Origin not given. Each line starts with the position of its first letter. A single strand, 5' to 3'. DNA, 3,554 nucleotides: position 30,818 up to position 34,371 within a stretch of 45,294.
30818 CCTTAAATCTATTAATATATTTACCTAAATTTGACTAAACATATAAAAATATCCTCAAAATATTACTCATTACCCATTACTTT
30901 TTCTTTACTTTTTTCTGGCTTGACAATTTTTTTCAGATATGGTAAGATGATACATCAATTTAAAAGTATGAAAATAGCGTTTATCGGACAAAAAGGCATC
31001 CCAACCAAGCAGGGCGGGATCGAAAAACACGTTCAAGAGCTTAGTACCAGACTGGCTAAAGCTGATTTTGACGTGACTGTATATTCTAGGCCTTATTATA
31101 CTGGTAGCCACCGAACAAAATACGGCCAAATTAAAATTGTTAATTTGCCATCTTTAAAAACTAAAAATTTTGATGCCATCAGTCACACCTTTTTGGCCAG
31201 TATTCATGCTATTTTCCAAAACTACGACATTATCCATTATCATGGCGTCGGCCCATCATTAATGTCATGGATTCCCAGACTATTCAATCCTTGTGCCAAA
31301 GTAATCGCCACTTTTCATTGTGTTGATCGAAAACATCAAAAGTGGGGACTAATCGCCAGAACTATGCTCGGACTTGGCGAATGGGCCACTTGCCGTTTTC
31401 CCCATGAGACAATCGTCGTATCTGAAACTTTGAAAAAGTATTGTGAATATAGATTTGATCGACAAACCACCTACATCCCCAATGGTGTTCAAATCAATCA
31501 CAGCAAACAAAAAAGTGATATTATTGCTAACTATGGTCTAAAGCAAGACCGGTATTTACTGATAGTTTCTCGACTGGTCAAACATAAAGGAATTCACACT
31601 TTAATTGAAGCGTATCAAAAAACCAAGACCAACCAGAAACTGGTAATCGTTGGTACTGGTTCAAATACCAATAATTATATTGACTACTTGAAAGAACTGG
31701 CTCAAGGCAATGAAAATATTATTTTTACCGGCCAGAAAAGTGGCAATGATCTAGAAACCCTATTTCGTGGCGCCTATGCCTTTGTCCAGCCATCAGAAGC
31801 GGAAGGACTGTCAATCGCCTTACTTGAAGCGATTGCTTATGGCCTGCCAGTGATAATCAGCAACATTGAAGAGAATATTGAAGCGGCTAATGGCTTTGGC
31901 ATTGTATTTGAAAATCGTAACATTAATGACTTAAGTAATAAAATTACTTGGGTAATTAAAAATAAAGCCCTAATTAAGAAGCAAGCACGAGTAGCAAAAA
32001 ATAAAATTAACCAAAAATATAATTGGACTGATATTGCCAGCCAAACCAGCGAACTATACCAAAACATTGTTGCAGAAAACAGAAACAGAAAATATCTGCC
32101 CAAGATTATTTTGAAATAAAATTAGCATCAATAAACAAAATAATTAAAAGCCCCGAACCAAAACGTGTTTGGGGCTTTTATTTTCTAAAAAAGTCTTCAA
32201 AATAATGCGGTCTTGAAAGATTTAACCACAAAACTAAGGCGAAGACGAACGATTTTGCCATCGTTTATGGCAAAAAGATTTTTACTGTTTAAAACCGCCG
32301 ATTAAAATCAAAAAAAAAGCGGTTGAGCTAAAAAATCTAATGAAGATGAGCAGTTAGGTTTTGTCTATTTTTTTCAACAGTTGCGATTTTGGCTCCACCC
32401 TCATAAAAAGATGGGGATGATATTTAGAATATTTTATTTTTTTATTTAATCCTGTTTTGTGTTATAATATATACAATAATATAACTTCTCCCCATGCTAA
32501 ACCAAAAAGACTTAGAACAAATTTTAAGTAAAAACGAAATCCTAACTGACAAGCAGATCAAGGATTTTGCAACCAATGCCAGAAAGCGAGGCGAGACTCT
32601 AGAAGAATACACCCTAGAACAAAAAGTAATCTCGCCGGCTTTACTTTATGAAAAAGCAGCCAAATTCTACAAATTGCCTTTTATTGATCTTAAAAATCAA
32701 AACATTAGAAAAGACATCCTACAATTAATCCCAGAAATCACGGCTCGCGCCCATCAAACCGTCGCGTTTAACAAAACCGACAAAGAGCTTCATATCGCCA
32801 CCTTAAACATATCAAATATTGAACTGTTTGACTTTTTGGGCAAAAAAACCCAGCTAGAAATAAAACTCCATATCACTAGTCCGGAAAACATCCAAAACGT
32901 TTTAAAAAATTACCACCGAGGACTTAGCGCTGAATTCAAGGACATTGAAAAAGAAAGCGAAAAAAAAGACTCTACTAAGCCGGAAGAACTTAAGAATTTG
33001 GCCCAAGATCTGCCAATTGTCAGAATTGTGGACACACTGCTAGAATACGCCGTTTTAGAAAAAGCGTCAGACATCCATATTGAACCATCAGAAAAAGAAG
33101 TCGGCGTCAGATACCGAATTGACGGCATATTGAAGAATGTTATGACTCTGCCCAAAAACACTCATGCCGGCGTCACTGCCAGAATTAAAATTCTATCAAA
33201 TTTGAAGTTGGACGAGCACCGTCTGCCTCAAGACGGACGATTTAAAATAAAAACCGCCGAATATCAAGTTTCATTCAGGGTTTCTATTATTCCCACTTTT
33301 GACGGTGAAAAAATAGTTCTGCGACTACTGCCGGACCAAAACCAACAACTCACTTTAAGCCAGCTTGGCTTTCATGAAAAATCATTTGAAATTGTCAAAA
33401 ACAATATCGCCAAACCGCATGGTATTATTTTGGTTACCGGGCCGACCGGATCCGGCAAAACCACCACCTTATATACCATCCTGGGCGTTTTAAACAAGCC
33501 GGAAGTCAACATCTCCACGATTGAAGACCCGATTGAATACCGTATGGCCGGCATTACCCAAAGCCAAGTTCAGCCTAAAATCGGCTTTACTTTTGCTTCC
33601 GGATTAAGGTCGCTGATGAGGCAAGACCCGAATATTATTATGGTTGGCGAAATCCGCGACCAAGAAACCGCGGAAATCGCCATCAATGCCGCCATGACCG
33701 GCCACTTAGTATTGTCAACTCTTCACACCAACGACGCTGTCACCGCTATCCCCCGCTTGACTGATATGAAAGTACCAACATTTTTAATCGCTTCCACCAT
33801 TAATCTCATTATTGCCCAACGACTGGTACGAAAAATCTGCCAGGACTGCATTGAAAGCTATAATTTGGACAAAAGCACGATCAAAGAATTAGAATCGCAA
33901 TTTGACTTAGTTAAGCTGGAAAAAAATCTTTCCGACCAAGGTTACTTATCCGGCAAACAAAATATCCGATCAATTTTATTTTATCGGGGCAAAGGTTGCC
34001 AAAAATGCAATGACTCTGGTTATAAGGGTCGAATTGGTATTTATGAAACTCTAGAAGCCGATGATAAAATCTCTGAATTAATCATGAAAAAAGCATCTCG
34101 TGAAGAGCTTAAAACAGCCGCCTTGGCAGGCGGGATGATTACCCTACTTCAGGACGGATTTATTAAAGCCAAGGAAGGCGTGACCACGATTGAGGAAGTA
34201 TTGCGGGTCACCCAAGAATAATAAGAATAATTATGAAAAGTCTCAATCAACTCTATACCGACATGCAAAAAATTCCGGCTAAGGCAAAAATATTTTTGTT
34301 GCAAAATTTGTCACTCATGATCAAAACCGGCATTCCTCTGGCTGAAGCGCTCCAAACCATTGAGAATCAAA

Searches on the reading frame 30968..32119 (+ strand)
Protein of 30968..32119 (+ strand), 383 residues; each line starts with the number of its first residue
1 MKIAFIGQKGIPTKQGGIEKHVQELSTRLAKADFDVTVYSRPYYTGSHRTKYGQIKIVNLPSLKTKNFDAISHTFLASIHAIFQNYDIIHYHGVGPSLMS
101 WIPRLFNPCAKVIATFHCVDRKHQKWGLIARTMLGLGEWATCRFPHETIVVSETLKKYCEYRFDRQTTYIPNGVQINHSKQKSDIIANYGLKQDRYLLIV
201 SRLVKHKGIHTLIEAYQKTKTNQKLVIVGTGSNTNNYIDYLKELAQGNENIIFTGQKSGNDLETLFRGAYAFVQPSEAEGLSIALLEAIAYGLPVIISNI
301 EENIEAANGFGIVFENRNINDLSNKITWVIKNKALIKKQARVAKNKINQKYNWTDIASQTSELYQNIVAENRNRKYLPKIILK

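Call 12: search_protein_families(library=pfam, proteins=[window:30968-32119:+], max_evalue=0.01)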
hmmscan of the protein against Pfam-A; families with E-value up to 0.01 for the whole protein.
window:30968-32119:+ (383 aa): 8 families
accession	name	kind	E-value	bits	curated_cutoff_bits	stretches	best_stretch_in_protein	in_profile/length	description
PF00534.26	Glycos_transf_1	-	3e-33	115.2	26.4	1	187-347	7-170/172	Glycosyl transferases group 1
PF13692.12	Glyco_trans_1_4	-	1.9e-24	86.9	27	1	195-332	2-142/142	Glycosyl transferases group 1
PF13439.12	Glyco_transf_4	-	3.5e-20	73.2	28.5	1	16-176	2-168/170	Glycosyltransferase Family 4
PF20706.3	GT4-conflict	-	1.4e-09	37.9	26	1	194-358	197-383/385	Family 4 Glycosyltransferase in conflict systems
PF13579.12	Glyco_trans_4_4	-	2.3e-08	35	29.7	1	16-173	1-158/158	Glycosyl transferase 4-like domain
PF13477.12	Glyco_trans_4_2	-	0.0038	17.8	23.4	1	19-117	10-107/139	Glycosyl transferase 4-like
PF13524.12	Glyco_trans_1_2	-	0.0044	17.4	25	1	212-359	5-141/144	Glycosyl transferase-like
PF09314.17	DUF1972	-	0.0072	16.4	25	0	4-40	5-41/186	Domain of unknown function (DUF1972)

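Call 31: find_related_loci(query=A1, collection=metagenome_contigs, flank=10000)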
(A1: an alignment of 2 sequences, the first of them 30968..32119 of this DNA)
Query A1 (383 aa) in metagenome_contigs; peptide patterns used: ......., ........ (x = any residue, [..] = any of these).
599 stretches matched a pattern (row limit reached: there are more); 319 encode a relative of the query (tblastn E <= 1e-3); the best 80 are kept; 80 distinct loci.
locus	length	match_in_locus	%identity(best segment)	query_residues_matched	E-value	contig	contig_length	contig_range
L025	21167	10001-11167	62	1-376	3e-168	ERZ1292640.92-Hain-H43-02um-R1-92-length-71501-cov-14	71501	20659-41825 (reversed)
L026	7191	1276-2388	65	1-373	1e-166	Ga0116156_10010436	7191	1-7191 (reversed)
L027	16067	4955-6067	64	1-369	1e-165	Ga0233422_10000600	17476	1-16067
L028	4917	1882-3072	61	1-383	9e-169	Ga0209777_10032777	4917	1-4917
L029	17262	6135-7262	62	1-377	2e-165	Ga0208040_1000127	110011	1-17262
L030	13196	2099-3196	62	1-365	2e-159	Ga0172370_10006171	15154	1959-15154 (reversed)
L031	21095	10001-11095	60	1-365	1e-152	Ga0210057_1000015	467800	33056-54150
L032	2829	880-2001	59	1-372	1e-160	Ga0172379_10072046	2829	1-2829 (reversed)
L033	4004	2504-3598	60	1-365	4e-157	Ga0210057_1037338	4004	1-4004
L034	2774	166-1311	57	2-381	2e-160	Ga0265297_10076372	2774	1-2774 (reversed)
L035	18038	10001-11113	59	1-370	4e-150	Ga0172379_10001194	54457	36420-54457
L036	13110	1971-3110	57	1-379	2e-149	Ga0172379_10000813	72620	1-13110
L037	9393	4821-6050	54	1-373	5e-148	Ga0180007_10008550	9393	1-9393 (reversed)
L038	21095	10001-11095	58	1-364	3e-147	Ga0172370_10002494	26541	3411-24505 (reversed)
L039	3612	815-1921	55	1-368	1e-148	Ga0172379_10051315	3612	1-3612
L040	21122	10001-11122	57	1-372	4e-143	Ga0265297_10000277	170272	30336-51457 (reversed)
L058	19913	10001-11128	47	1-372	2e-116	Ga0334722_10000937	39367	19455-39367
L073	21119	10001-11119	47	1-365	8e-113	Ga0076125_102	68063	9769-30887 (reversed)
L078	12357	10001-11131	46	1-372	2e-111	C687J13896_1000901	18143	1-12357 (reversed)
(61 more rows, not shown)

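Call 49: search_protein_families(library=pfam, proteins=[L025:5619-7901:+, L025:8496-9758:+, L027:1211-2869:+, L027:3141-4778:+, L029:3972-5990:+, L037:2489-4663:+, L040:6719-8095:+, L040:8317-9852:+, L036:861-1697:+, L030:737-1819:+], max_evalue=0.01)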
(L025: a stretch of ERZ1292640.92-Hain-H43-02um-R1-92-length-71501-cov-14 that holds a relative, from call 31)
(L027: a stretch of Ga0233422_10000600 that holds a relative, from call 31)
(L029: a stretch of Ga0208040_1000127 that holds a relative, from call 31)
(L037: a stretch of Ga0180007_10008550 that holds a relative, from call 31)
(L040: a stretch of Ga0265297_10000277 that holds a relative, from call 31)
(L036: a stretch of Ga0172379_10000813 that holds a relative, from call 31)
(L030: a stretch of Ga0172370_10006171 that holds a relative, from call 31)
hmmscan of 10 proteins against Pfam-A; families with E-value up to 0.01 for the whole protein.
L025:5619-7901:+ (760 aa): 4 families
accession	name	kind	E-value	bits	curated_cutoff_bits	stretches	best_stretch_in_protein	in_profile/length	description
PF18998.6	Flg_new_2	-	1.5e-14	54.2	23.6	1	458-525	2-72/73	Divergent InlB B-repeat domain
PF07679.22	I-set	-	5.4e-07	30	23.7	1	531-619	1-89/90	Immunoglobulin I-set domain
PF13927.12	Ig_3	-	6.7e-06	27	30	1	531-606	2-78/78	Immunoglobulin domain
PF18884.5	TSP3_bac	-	0.0041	17.4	25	1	221-242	1-22/22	Bacterial TSP3 repeat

L025:8496-9758:+ (420 aa): 4 families
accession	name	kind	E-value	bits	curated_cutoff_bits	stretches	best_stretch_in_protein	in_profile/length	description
PF13927.12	Ig_3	-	1.3e-13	51.7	30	1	170-237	1-78/78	Immunoglobulin domain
PF07679.22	I-set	-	2e-10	41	23.7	1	171-247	1-87/90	Immunoglobulin I-set domain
PF13895.12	Ig_2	-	7.9e-08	32.9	27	1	170-251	1-79/79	Immunoglobulin domain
PF00047.31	ig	-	0.0028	18.3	21.8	1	202-244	26-79/81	Immunoglobulin domain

L027:1211-2869:+ (552 aa): 1 family
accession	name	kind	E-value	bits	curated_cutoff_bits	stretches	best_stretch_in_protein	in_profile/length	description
PF16403.11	Bact_surface_Ig-like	-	1.4e-19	70.3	27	1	333-404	1-71/71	Bacterial surface protein, Ig-like domain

L027:3141-4778:+ (545 aa): 2 families
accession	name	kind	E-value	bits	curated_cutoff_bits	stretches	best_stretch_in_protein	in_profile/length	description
PF16403.11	Bact_surface_Ig-like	-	1.4e-19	70.3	27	1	335-406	1-71/71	Bacterial surface protein, Ig-like domain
PF18998.6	Flg_new_2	-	5.5e-17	62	23.6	2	97-146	17-69/73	Divergent InlB B-repeat domain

L029:3972-5990:+ (672 aa): 2 families
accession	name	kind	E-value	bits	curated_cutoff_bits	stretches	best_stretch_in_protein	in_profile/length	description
PF18998.6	Flg_new_2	-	3.8e-28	97.7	23.6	2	403-466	4-71/73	Divergent InlB B-repeat domain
PF18884.5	TSP3_bac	-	0.0044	17.3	25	0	218-239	1-22/22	Bacterial TSP3 repeat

L037:2489-4663:+ (724 aa): 9 families
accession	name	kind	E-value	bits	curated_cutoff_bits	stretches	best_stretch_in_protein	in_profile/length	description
PF13927.12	Ig_3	-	1.7e-48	163.5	30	5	125-190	4-78/78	Immunoglobulin domain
PF07679.22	I-set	-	1.4e-40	137.7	23.7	5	124-204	2-90/90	Immunoglobulin I-set domain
PF13895.12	Ig_2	-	7.7e-28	97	27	3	129-204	6-79/79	Immunoglobulin domain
PF00047.31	ig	-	1.3e-21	77.1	21.8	2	645-716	5-78/81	Immunoglobulin domain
PF18998.6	Flg_new_2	-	1.1e-14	54.6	23.6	1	209-279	1-72/73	Divergent InlB B-repeat domain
PF07686.23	V-set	-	5.5e-13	49.5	26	0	172-204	76-108/109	Immunoglobulin V-set domain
PF16681.11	Ig_5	-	1.3e-12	48.3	27.3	0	678-707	27-56/82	Ig-like domain on T-cell surface glycoprotein CD3 epsilon chain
PF16680.11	Ig_4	-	1.7e-11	44.9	30.1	0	676-707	18-48/71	T-cell surface glycoprotein CD3 delta chain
PF08204.17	V-set_CD47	-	0.00027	21.1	21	0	574-614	47-90/111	CD47 immunoglobulin-like domain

L040:6719-8095:+ (458 aa): 5 families
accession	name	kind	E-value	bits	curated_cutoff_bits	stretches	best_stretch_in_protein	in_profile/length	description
PF16403.11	Bact_surface_Ig-like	-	1.3e-20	73.6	27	1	271-341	1-71/71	Bacterial surface protein, Ig-like domain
PF13927.12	Ig_3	-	1.5e-08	35.4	30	1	172-244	2-78/78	Immunoglobulin domain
PF07679.22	I-set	-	2.9e-08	34.1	23.7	1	172-250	1-83/90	Immunoglobulin I-set domain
PF13895.12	Ig_2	-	0.00022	21.8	27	1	172-258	2-79/79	Immunoglobulin domain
PF00047.31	ig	-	0.0047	17.6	21.8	0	185-250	7-78/81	Immunoglobulin domain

L040:8317-9852:+ (511 aa): 4 families
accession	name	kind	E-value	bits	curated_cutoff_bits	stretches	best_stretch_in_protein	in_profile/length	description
PF07679.22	I-set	-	3.8e-09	36.9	23.7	1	93-189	1-90/90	Immunoglobulin I-set domain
PF13927.12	Ig_3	-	6.4e-09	36.6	30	1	92-175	1-78/78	Immunoglobulin domain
PF16403.11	Bact_surface_Ig-like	-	0.00049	20.5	27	1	353-382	40-69/71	Bacterial surface protein, Ig-like domain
PF13895.12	Ig_2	-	0.0037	17.9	27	0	120-189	27-79/79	Immunoglobulin domain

L036:861-1697:+ (278 aa): 3 families
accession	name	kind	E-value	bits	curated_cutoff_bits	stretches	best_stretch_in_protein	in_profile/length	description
PF13927.12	Ig_3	-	4.3e-07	30.8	30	1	158-227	2-77/78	Immunoglobulin domain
PF07679.22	I-set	-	1.3e-06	28.8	23.7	1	158-241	1-90/90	Immunoglobulin I-set domain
PF13895.12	Ig_2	-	6.6e-05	23.5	27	1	158-240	2-78/79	Immunoglobulin domain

L030:737-1819:+ (360 aa): 5 families
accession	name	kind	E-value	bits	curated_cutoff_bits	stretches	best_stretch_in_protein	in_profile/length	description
PF13927.12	Ig_3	-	8.5e-14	52.3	30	1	128-190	4-74/78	Immunoglobulin domain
PF07679.22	I-set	-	3.8e-09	36.9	23.7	1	127-203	2-86/90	Immunoglobulin I-set domain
PF07686.23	V-set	-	0.0001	22.9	26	0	171-209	71-108/109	Immunoglobulin V-set domain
PF13895.12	Ig_2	-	0.00038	21.1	27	0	132-207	6-77/79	Immunoglobulin domain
PF00047.31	ig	-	0.0013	19.5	21.8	0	135-199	3-77/81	Immunoglobulin domain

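Call 98: search_protein_families(library=pfam, proteins=[L058:3998-4921:+, L058:4918-6174:+, L058:6171-7091:+, L078:2096-3046:+, L078:3043-4725:+, L073:2873-3904:+, L073:4031-6175:+, L073:6601-9759:+], max_evalue=0.001)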
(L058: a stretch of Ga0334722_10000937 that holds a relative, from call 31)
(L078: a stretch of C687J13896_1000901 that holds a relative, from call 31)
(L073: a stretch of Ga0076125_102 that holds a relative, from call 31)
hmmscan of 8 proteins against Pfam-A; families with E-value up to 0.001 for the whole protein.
L058:3998-4921:+ (307 aa): 0 families

L058:4918-6174:+ (418 aa): 1 family
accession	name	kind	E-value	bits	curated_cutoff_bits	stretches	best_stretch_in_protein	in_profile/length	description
PF13505.12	OMP_b-brl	-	0.00018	22.2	28.7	0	152-334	12-175/175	Outer membrane protein beta-barrel domain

L058:6171-7091:+ (306 aa): 0 families

L078:2096-3046:+ (316 aa): 0 families

L078:3043-4725:+ (560 aa): 1 family
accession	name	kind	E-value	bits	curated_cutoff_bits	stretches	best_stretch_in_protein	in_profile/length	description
PF01476.26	LysM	-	1.7e-08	34.7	20.9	1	28-73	1-43/43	LysM domain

L073:2873-3904:+ (343 aa): 0 families

L073:4031-6175:+ (714 aa): 1 family
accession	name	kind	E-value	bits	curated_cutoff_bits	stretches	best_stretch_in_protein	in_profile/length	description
PF00526.23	Dicty_CTDC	-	1.1e-12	47.9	27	2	245-268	1-24/24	Dictyostelium (slime mold) repeat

L073:6601-9759:+ (1052 aa): 1 family
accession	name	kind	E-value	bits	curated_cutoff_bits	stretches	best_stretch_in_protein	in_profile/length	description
PF11617.13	Cu-binding_MopE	-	2.4e-48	162.4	27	3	605-634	1-30/30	Putative metal-binding motif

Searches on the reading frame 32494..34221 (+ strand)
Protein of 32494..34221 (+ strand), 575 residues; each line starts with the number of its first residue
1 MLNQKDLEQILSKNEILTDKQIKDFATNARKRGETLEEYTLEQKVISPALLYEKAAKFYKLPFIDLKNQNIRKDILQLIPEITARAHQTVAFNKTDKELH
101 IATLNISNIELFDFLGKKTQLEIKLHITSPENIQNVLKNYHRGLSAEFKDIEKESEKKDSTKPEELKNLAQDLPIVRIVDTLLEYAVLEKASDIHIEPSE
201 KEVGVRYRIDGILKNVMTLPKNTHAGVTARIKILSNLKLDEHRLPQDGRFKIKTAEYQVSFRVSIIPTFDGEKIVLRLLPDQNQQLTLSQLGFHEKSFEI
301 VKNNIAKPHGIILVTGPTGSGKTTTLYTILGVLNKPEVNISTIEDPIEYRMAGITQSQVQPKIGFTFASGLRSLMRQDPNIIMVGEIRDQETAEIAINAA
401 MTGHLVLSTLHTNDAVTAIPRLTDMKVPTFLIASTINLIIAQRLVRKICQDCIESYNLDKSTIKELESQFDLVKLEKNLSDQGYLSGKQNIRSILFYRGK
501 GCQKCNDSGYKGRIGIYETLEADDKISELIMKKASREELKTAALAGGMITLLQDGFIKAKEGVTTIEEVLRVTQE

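Call 12: search_protein_families(library=pfam, proteins=[window:32494-34221:+], max_evalue=0.01)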
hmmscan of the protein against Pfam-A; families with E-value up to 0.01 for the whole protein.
window:32494-34221:+ (575 aa): 11 families
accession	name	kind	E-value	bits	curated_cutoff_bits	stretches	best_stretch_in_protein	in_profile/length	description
PF00437.27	T2SSE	-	3.5e-131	437.7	24.9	1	170-571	3-370/370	Type II/IV secretion system protein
PF05157.20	MshEN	-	2.1e-10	40.9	23.1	1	59-140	1-83/90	MshEN domain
PF13476.12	AAA_23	-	0.00049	21.2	27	1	300-502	17-142/201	AAA domain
PF00005.33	ABC_tran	-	0.0005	21.1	25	1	309-369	11-67/137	ABC transporter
PF25199.1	nSTAND_NTPase5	-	0.00053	20.3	34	1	302-347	34-80/145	Novel STAND NTPase 5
PF13401.12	AAA_22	-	0.0014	19.3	27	1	308-334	4-30/130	AAA domain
PF13555.12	AAA_29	-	0.0025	18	27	1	307-333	20-46/61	P-loop containing region of AAA domain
PF13245.12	AAA_19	-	0.005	17.5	25.1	0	306-337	8-39/134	AAA domain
PF13662.12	Toprim_4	-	0.0064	17.1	25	0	298-343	47-84/85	Toprim domain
PF20720.3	nSTAND3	-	0.0093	16.1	27.2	1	304-344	12-52/155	Novel STAND NTPase 3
PF02463.25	SMC_N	-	0.0099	15.8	40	0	296-399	11-115/220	RecF/RecN/SMC N terminal domain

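Call 22: list_cluster_members(proteins=[P0086, P0087, P0001, window:32494-34221:+, window:23871-25772:+])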
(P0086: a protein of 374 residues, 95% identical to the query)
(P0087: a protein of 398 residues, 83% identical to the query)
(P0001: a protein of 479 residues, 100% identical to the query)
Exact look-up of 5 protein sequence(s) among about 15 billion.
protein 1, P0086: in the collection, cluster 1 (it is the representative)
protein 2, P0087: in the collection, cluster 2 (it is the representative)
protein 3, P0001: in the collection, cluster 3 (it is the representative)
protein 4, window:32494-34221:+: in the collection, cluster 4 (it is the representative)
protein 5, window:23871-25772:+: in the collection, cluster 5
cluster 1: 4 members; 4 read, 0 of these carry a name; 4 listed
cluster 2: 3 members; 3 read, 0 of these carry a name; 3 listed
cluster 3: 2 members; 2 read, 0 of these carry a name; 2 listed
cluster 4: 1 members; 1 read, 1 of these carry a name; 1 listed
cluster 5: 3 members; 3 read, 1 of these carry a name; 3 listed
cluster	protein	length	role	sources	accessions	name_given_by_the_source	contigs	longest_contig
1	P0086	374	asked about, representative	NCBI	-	-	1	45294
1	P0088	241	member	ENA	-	-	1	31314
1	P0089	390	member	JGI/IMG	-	-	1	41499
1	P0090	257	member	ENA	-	-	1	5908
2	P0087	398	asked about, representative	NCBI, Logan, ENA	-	-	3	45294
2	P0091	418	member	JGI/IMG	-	-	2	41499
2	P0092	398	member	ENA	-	-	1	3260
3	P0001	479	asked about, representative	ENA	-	-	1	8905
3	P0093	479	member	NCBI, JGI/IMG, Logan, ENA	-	-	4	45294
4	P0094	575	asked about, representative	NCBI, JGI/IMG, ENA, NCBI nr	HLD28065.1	MAG TPA: GspE/PulE family protein [Patescibacteria group bacterium] | GspE/PulE family protein [Patescibacteria group bacterium]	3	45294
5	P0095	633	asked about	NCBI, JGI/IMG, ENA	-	-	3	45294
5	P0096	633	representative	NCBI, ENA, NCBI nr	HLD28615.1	MAG TPA: hypothetical protein VJB67_03290 [Patescibacteria group bacterium] | hypothetical protein [Patescibacteria group bacterium]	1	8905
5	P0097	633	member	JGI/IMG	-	-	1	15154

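Call 23: find_related_loci(query=window:32494-34221:+, collection=genome_contigs, flank=10000)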
Query window:32494-34221:+ (575 aa) in genome_contigs; peptide patterns used: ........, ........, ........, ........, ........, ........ (x = any residue, [..] = any of these).
143 stretches matched a pattern; 14 encode a relative of the query (tblastn E <= 1e-3); 14 distinct loci.
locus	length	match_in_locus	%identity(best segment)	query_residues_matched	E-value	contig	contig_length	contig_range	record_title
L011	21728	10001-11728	72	1-575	0e+0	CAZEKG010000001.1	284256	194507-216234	MAG TPA_asm: uncultured Gammaproteobacteria bacterium isolate SRP170004_co1_594 genome assembly, contig: NODE_35_length_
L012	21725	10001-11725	63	1-575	0e+0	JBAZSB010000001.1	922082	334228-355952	MAG: Patescibacteria group bacterium isolate SO_2017_GW1_162 NODE_23_length_922082_cov_1.706351_OW334_2017, whole genome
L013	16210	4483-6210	62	1-575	0e+0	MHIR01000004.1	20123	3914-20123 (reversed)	MAG: Candidatus Buchananbacteria bacterium RIFCSPLOWO2_02_FULL_46_11b rifcsplowo2_02_scaffold_11561, whole genome shotgu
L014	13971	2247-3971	63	1-574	0e+0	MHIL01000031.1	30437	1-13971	MAG: Candidatus Buchananbacteria bacterium RIFCSPHIGHO2_02_FULL_56_16 rifcsphigho2_02_scaffold_6647, whole genome shotgu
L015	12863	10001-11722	63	1-574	0e+0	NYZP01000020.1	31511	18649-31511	MAG: Parcubacteria group bacterium isolate ARS52 MHASMcontig_180125, whole genome shotgun sequence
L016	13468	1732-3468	61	1-575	0e+0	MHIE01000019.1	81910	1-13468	MAG: Candidatus Buchananbacteria bacterium RIFCSPHIGHO2_01_FULL_44_11 rifcsphigho2_01_scaffold_351, whole genome shotgun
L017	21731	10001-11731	62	1-575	0e+0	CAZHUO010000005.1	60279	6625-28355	MAG TPA_asm: uncultured Gammaproteobacteria bacterium isolate SRP263991_co5_609 genome assembly, contig: NODE_1129_lengt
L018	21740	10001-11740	61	1-575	0e+0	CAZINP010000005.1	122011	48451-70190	MAG TPA_asm: uncultured Gammaproteobacteria bacterium isolate binchicken_co27_465 genome assembly, contig: NODE_202_leng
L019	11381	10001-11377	60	1-458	0e+0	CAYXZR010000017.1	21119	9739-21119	MAG TPA_asm: uncultured Gammaproteobacteria bacterium isolate SRP334346_co1_99 genome assembly, contig: NODE_2238_length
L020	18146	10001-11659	37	7-572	1e-114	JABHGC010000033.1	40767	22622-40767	MAG: Methylococcales bacterium isolate SI037_bin195 k141_2602434, whole genome shotgun sequence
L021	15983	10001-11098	43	182-569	3e-91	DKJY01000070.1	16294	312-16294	MAG TPA_asm: Bacteroidales bacterium UBA6680 UBA6680_contig_793, whole genome shotgun sequence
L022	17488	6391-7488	43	182-569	5e-91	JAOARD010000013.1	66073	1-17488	MAG: Bacteroidales bacterium isolate McBI.38 contig_28474, whole genome shotgun sequence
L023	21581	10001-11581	41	53-574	2e-122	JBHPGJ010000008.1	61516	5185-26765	Patescibacteria group bacterium isolate SAG AM-311-M06 NODE_8_length_61516_cov_31.269000, whole genome shotgun sequence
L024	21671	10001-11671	41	11-573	2e-130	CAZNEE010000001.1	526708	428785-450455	MAG TPA_asm: uncultured Planctomycetia bacterium isolate binchicken_co334_196 genome assembly, contig: NODE_1_length_526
